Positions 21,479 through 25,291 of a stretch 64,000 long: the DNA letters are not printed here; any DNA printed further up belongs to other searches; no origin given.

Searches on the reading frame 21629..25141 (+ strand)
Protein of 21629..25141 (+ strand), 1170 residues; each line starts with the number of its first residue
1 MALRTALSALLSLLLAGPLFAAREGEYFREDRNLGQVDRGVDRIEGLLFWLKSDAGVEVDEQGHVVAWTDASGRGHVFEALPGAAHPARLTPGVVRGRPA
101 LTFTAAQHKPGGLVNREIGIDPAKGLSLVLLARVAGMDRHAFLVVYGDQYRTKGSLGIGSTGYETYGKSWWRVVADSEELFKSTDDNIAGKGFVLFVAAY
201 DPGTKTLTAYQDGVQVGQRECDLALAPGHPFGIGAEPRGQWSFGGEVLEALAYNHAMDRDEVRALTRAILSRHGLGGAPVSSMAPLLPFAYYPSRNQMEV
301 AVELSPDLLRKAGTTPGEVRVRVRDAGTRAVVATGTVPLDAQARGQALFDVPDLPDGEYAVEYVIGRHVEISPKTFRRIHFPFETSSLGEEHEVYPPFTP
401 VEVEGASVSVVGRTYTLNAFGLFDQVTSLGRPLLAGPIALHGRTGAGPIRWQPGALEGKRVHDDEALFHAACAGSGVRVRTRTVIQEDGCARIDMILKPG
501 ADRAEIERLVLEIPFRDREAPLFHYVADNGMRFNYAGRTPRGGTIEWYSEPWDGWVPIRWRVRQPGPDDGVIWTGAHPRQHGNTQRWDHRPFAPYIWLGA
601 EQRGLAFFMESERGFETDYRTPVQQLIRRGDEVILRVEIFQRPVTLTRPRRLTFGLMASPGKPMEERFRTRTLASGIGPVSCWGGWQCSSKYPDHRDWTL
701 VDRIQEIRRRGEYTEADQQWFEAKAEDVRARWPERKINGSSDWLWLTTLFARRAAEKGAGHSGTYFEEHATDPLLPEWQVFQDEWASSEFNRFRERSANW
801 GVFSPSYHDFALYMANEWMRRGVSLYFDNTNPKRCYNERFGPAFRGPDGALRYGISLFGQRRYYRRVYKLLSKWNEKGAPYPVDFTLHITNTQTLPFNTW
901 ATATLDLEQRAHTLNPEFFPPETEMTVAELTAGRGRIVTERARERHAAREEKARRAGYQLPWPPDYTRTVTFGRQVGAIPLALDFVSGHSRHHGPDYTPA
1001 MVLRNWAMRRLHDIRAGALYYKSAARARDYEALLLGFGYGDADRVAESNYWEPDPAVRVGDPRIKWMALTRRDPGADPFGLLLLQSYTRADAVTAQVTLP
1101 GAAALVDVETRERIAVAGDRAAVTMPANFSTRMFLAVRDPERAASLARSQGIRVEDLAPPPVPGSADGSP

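Call 9: search_protein_families(library=pfam, proteins=[window:21629-25141:+], max_evalue=1)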
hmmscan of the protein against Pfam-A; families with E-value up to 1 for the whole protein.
window:21629-25141:+ (1170 aa): 2 families
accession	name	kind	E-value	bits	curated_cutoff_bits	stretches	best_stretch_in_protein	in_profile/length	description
PF19543.5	GH123_N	-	5.2e-10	38.3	22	1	385-526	328-479/969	Glycoside hydrolase 123, N-terminal domain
PF13385.13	Laminin_G_3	-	1.2e-05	26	27.6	1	167-262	54-150/151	Concanavalin A-like lectin/glucanases superfamily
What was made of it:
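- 21629..25141 (+): Member B: intact, 1,170 aa. It has a signal peptide and a LamG-like N-terminal module. Candidate catalytic Asp828 is at 24110-24112 and Glu908 at 24350-24352. PF19543 scores 38.3 bits (above the threshold) and Laminin_G_3 scores 26 bits (call 9).
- On LamG (Laminin_G_3) module in B: B scores 26.0 bits against a 27.6-bit threshold, at E 1.2e-5 (call 9).
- Checked: The LamG module in B falls just below Pfam's threshold (26.0 against 27.6 bits, call 9).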

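Call 10: search_protein_families(library=ncbifam, proteins=[window:21629-25141:+], max_evalue=1)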
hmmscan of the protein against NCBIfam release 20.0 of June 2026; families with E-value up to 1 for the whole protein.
window:21629-25141:+ (1170 aa): 0 families
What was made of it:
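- No cofactor-binding or phosphate-binding signature was found (calls 9, 10).
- Tried and rejected: NCBIfam gave no hit for B, D or E (call 10).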

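Call 12: search_solved_structures(query=window:21629-25141:+, max_evalue=1, show_alignments=2)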
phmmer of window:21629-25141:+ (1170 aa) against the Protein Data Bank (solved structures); distinct sequences matched with E-value up to 1: 0.

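Call 21: find_homologous_proteins(query=window:21629-25141:+, max_evalue=0.001)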
Query window:21629-25141:+ (1170 aa): 28 proteins with E <= 0.001 among 8000 candidates.
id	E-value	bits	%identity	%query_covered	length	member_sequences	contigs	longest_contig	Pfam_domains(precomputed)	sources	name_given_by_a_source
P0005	0.0e+0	2736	100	100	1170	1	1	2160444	PF19543.6,PF13385.14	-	-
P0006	0.0e+0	1738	62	98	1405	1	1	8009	PF19543.6,PF13385.14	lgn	-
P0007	0.0e+0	1669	62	96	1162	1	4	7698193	PF19543.6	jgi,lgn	-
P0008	0.0e+0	1619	61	98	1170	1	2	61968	PF19543.6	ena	-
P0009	0.0e+0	1565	59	97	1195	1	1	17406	PF19543.6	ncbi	-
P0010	0.0e+0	1516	58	96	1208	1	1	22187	PF19543.6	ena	-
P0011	0.0e+0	1472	55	99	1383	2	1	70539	PF19543.6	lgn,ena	-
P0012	0.0e+0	1428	57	97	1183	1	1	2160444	PF19543.6,PF13385.14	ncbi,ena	-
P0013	0.0e+0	1400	56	95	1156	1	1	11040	PF19543.6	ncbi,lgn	-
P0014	0.0e+0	1232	61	74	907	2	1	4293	PF19543.6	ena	-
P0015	0.0e+0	1221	60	74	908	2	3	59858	PF19543.6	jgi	jgi:hypothetical protein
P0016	0.0e+0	1209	59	74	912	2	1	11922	PF19543.6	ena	-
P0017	0.0e+0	1166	60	71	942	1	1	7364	PF19543.6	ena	-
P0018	0.0e+0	1089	56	74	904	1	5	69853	PF19543.6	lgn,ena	-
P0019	2.4e-278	945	52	72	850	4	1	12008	PF19543.6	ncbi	-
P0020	1.2e-275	936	52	72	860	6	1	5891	PF19543.6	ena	-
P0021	1.7e-271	922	52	70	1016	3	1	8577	PF19543.6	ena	-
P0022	3.9e-270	917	49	70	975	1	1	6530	PF19543.6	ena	-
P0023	7.7e-245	834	48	73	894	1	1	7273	PF19543.6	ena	-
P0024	1.7e-239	816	47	73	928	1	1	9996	PF19543.6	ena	-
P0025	1.6e-223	763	44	73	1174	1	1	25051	PF19543.6,PF13472.13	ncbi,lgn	-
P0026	4.6e-219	748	44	74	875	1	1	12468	PF19543.6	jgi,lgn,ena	-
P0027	2.1e-207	709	41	72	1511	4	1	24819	PF19543.6,PF13385.14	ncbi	-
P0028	6.4e-174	599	41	70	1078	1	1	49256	PF19543.6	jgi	jgi:hypothetical protein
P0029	3.7e-45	172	25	56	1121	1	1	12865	PF19543.6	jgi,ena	-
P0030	5.0e-34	135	27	45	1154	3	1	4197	PF19543.6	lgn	-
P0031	5.8e-28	115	26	53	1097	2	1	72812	PF19543.6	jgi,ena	-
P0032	9.1e-8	48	27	24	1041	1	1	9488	PF19543.6,PF13385.14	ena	-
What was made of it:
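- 21629..25141 (+): Homologues of 41-62% identity all carry PF19543 (call 21).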

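Call 42: find_encoding_contigs(protein=P0012, flank=10000, max_places=3)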
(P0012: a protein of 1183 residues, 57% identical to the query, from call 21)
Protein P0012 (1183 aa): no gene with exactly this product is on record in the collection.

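Call 43: list_cluster_members(proteins=[P0012, P0048, P0034, P0007])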
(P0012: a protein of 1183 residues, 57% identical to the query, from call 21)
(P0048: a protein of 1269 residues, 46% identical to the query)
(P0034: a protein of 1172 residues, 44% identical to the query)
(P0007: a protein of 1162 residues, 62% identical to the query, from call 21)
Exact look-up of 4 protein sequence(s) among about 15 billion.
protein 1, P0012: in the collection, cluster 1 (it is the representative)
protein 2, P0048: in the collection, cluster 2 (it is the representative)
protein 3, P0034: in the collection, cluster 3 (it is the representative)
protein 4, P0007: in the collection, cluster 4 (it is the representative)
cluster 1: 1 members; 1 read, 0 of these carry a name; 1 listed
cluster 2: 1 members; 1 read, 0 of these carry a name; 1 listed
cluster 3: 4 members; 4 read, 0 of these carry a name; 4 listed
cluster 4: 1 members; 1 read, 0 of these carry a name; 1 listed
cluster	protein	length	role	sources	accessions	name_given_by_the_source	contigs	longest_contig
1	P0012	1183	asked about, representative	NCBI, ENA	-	-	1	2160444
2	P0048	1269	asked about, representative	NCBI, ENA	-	-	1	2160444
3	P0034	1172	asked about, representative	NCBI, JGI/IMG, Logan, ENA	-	-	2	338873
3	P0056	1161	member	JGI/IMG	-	-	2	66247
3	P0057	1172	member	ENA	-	-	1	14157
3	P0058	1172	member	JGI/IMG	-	-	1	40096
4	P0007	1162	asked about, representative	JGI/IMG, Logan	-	-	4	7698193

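Call 71: find_encoding_contigs(protein=P0005, flank=2000, max_places=2)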
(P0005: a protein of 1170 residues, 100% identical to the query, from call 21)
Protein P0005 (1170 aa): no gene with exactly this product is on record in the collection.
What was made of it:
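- Tried and rejected: The source contig could not be retrieved (calls 42, 71), so the organism is not identified.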

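Call 72: find_encoding_contigs(protein=P0007, flank=10000, max_places=3)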
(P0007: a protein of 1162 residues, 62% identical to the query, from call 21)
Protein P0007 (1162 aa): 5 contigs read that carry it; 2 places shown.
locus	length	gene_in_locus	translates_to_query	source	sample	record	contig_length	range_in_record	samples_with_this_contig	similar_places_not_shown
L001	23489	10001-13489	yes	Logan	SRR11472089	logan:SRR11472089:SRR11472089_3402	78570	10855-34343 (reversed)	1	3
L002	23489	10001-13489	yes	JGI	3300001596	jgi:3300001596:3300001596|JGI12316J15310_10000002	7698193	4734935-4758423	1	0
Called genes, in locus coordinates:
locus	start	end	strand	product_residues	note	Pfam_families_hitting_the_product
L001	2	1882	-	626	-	PF00890:FAD_binding_2 (weak), PF01134:GIDA (weak), PF01266:DAO (weak), PF12831:FAD_oxidored, PF13450:NAD_binding_8 (weak)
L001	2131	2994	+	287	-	PF07963:N_methyl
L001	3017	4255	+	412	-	PF00392:GntR, PF13377:Peripla_BP_3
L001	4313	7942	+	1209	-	PF19543:GH123_N (weak)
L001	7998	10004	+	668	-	PF02065:Melibiase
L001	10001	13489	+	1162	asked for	PF19543:GH123_N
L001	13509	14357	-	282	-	PF07963:N_methyl (weak), PF07596:SBP_bac_10 (weak)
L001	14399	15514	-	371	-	PF00392:GntR, PF13377:Peripla_BP_3 (weak)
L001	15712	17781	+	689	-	PF01301:Glyco_hydro_35, PF22369:GLMA_2nd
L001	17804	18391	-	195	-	PF00685:Sulfotransfer_1 (faint), PF13469:Sulfotransfer_3 (faint)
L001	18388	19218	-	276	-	-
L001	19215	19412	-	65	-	-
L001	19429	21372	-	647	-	PF01663:Phosphodiest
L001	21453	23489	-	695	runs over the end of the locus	PF01663:Phosphodiest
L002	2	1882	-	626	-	PF00890:FAD_binding_2 (weak), PF01134:GIDA (weak), PF01266:DAO (weak), PF12831:FAD_oxidored, PF13450:NAD_binding_8 (weak)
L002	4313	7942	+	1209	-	PF19543:GH123_N (weak)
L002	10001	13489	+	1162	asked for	PF19543:GH123_N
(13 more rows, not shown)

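Call 76: find_related_loci(query=A5, collection=genome_contigs, flank=8000)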
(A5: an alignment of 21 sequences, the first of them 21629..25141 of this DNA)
Query A5 (1170 aa) in genome_contigs; peptide patterns used: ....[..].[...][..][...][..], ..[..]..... (x = any residue, [..] = any of these).
129 stretches matched a pattern; 123 encode a relative of the query (tblastn E <= 1e-3); the best 80 are kept; 78 distinct loci.
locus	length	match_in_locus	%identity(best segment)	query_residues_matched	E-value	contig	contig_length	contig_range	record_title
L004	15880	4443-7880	57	19-1158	0e+0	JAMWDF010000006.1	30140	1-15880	MAG: Candidatus Omnitrophota bacterium isolate QZM4_2.bins.498.Tibet NODE_4950_length_30140_cov_0.995402, whole genome s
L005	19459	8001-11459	57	13-1158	0e+0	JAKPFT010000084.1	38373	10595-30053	MAG: bacterium isolate JPMR_metabat.36 k141_1060761, whole genome shotgun sequence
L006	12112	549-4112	59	3-1139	0e+0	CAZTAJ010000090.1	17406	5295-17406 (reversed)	MAG TPA_asm: uncultured Verrucomicrobiota bacterium isolate SRP272421_co4_360 genome assembly, contig: NODE_8323_length_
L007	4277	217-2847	57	276-1151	0e+0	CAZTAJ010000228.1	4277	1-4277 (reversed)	MAG TPA_asm: uncultured Verrucomicrobiota bacterium isolate SRP272421_co4_360 genome assembly, contig: NODE_78025_length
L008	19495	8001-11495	55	3-1158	0e+0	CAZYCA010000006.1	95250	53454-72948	MAG TPA_asm: uncultured bacterium isolate SRP231805_co4_45 genome assembly, contig: k141_181045, whole genome shotgun se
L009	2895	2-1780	68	571-1162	0e+0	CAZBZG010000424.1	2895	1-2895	MAG TPA_asm: uncultured Planctomycetaceae bacterium isolate SRP141376_co4_199 genome assembly, contig: NODE_58507_length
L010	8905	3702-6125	52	289-1134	0e+0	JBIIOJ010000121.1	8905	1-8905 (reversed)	MAG: Pirellulales bacterium isolate ME2002-10-08pf_3300042317_group1_bin116 Rohwer_bin1729_scaffold_5155_c1, whole genom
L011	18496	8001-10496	48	287-1137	0e+0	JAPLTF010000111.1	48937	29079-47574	MAG: Verrucomicrobia bacterium isolate LacPavin_0818_WC55_MAG_61_14 LacPavin_0818_WC55_scaffold_16767, whole genome shot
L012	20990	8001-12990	47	279-1136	0e+0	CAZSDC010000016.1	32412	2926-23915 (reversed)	MAG TPA_asm: uncultured Chthoniobacter sp. isolate SRP142039_co2_311 genome assembly, contig: NODE_508_length_32412_cov_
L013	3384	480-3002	48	281-1139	0e+0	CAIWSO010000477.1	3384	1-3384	MAG: uncultured Spartobacteria bacterium isolate Erken-D2_bin-1089 genome assembly, contig: bin-1089:477/589, whole geno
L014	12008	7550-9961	52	289-1134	0e+0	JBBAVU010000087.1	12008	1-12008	MAG: Pirellulales bacterium isolate EUL_331 ctg87-EUL_331, whole genome shotgun sequence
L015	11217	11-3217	44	27-1135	0e+0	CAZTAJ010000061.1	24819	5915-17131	MAG TPA_asm: uncultured Verrucomicrobiota bacterium isolate SRP272421_co4_360 genome assembly, contig: NODE_4473_length_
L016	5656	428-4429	40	11-1157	0e+0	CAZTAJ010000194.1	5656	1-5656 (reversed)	MAG TPA_asm: uncultured Verrucomicrobiota bacterium isolate SRP272421_co4_360 genome assembly, contig: NODE_51411_length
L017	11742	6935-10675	42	35-1139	2e-178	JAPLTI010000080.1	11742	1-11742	MAG: Verrucomicrobia bacterium isolate LacPavin_0920_WC12_MAG_56_8 LacPavin_0920_WC12_scaffold_228143, whole genome shot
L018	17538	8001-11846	42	7-1139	0e+0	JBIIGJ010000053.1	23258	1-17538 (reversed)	MAG: Pirellulales bacterium isolate ME2001-07-16D8pf_3300042503_group1_bin11 Rohwer_bin1731_scaffold_1373_c1, whole geno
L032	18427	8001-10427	33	289-1149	3e-116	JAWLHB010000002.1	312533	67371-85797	MAG: Lentisphaeria bacterium isolate 30dZY2.bin.23 NODE_83_length_312533_cov_11.082853, whole genome shotgun sequence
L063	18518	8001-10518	33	289-1140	3e-119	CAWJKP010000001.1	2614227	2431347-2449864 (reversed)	MAG: Pirellulales bacterium isolate MFD05580.bin.2.29 genome assembly, contig: contig_14583, whole genome shotgun sequen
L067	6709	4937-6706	34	205-819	9e-77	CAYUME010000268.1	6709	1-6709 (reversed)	MAG TPA_asm: uncultured Planctomycetia bacterium isolate SRP319275_co4_33 genome assembly, contig: NODE_8635_length_6709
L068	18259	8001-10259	35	318-1134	3e-116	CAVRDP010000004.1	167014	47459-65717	MAG: uncultured Planctomycetia bacterium isolate MFD01231.bin.2.30 genome assembly, contig: contig_12733, whole genome s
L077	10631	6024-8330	26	289-1134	3e-69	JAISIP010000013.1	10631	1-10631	MAG: Victivallales bacterium isolate Hm464_bin66 k119_384813, whole genome shotgun sequence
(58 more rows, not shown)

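Call 91: search_protein_families(library=pfam, proteins=[L067:5086-6660:+, L077:4189-4989:+, L032:3700-5334:+, L015:6851-8032:-, L012:5336-7267:+, L011:6704-7849:+, L012:2087-4282:-, L008:16526-17266:+, L063:7161-8735:-, L068:12017-14374:+], max_evalue=0.001)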
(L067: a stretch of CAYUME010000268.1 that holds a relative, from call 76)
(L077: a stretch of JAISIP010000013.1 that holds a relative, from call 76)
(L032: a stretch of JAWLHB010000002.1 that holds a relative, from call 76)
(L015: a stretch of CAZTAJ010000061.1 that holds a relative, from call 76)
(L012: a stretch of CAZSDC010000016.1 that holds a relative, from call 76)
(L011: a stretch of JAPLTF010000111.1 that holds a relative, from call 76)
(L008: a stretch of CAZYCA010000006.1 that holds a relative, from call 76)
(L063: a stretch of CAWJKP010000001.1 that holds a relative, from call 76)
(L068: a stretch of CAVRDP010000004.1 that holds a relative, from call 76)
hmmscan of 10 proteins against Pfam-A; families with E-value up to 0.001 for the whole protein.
L067:5086-6660:+ (525 aa): 0 families

L077:4189-4989:+ (267 aa): 2 families
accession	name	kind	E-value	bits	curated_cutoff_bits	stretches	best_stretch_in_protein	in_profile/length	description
PF07596.16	SBP_bac_10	-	1.8e-10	41.8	23.3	1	47-95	2-49/268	Protein of unknown function (DUF1559)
PF07963.17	N_methyl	-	0.00031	20.6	21.2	1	22-42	7-27/27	Prokaryotic N-terminal methylation motif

L032:3700-5334:+ (545 aa): 4 families
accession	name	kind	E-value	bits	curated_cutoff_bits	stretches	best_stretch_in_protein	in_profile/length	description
PF00884.28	Sulfatase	-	9.5e-37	127.3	25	1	105-421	27-300/301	Sulfatase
PF16347.10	SGSH_C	-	9.5e-12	45.8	29.3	1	379-512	9-150/154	N-sulphoglucosamine sulphohydrolase, C-terminal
PF01663.27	Phosphodiest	-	9.8e-08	32.4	23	0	104-150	20-67/342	Type I phosphodiesterase / nucleotide pyrophosphatase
PF02995.22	DUF229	-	0.00082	18.6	25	0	333-378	309-354/496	Protein of unknown function (DUF229)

L015:6851-8032:- (394 aa): 5 families
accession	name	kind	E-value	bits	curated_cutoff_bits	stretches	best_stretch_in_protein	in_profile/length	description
PF00392.27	GntR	-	2.9e-20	72.1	27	1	18-80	1-64/64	Bacterial regulatory proteins, gntR family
PF13377.12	Peripla_BP_3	-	3.4e-15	56.9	26.5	1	203-367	1-163/167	Periplasmic binding protein-like domain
PF13545.12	HTH_Crp_2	-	0.00011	22.5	27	1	39-84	20-65/70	Crp-like helix-turn-helix domain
PF08220.18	HTH_DeoR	-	0.00084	19.5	21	0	44-76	18-50/57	DeoR-like helix-turn-helix domain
PF02082.26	Rrf2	-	0.00097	19.7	30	0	37-84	20-68/132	Iron-dependent Transcriptional regulator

L012:5336-7267:+ (644 aa): 2 families
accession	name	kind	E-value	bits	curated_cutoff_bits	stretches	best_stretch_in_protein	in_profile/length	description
PF01055.32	Glyco_hydro_31_2nd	-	0.00017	21.5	23.5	1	282-411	24-159/328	Glycosyl hydrolases family 31 TIM-barrel domain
PF17801.7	Melibiase_C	-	0.00045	20.7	22.9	1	576-639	4-71/71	Alpha galactosidase C-terminal beta sandwich domain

L011:6704-7849:+ (382 aa): 1 family
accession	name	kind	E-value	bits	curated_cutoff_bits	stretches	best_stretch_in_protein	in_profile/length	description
PF13229.12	Beta_helix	-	2.2e-05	24.6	25.9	1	226-339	2-114/158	Right handed beta helix region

L012:2087-4282:- (732 aa): 4 families
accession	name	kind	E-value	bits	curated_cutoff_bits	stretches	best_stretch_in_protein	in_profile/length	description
PF01301.25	Glyco_hydro_35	-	5.7e-25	89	27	1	30-133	11-103/319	Glycosyl hydrolases family 35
PF02449.21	Glyco_hydro_42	-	3.7e-11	43.4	21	1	42-407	9-339/376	Beta-galactosidase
PF22369.2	GLMA_2nd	-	1.6e-07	31.5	27.7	1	495-575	18-97/138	GLMA-like, second domain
PF14258.12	DUF4350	-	2.2e-05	25.2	30.4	1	496-583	9-96/181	Domain of unknown function (DUF4350)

L008:16526-17266:+ (247 aa): 13 families
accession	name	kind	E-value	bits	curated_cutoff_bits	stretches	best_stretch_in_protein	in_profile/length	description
PF00005.33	ABC_tran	-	6.9e-36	124.3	25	1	21-172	1-136/137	ABC transporter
PF13191.12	AAA_16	-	4.3e-06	27.8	32.6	1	14-65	5-57/167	AAA ATPase domain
PF13304.12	AAA_21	-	9e-06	26.4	27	0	35-57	3-25/304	AAA domain, putative AbiEii toxin, Type IV TA system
PF20720.3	nSTAND3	-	1.3e-05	25.4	27.2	1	21-55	7-41/155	Novel STAND NTPase 3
PF09818.15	ABC_ATPase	-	2.1e-05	24.1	23.2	0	176-235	204-264/283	P-loop domain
PF02463.25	SMC_N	-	7.2e-05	22.7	40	1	32-216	25-210/220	RecF/RecN/SMC N terminal domain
PF13555.12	AAA_29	-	0.00011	22.3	27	1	24-53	15-45/61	P-loop containing region of AAA domain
PF25199.1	nSTAND_NTPase5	-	0.00021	21.6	34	0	28-54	38-64/145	Novel STAND NTPase 5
PF13166.12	AAA_13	-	0.00035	19.8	36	0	33-80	18-65/713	AAA domain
PF13238.12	AAA_18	-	0.00059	20.7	29.4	0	34-52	1-19/128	AAA domain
PF13476.12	AAA_23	-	0.00065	20.8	27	0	22-51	11-39/201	AAA domain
PF13401.12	AAA_22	-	0.00075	20.3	27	0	31-54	5-28/130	AAA domain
PF01637.24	ATPase_2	-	0.00094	19.5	33.2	0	26-51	15-40/225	ATPase domain predominantly from Archaea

L063:7161-8735:- (525 aa): 0 families

L068:12017-14374:+ (786 aa): 3 families
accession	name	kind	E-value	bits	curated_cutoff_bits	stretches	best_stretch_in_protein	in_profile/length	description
PF13229.12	Beta_helix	-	7.2e-15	55.4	25.9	1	431-607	7-156/158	Right handed beta helix region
PF21231.2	GH141_M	-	5.7e-08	33.2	27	0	266-298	123-156/156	GH141 insertion domain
PF05048.19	NosD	-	2.3e-05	24.4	23.6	0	521-609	46-123/212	Periplasmic copper-binding protein (NosD)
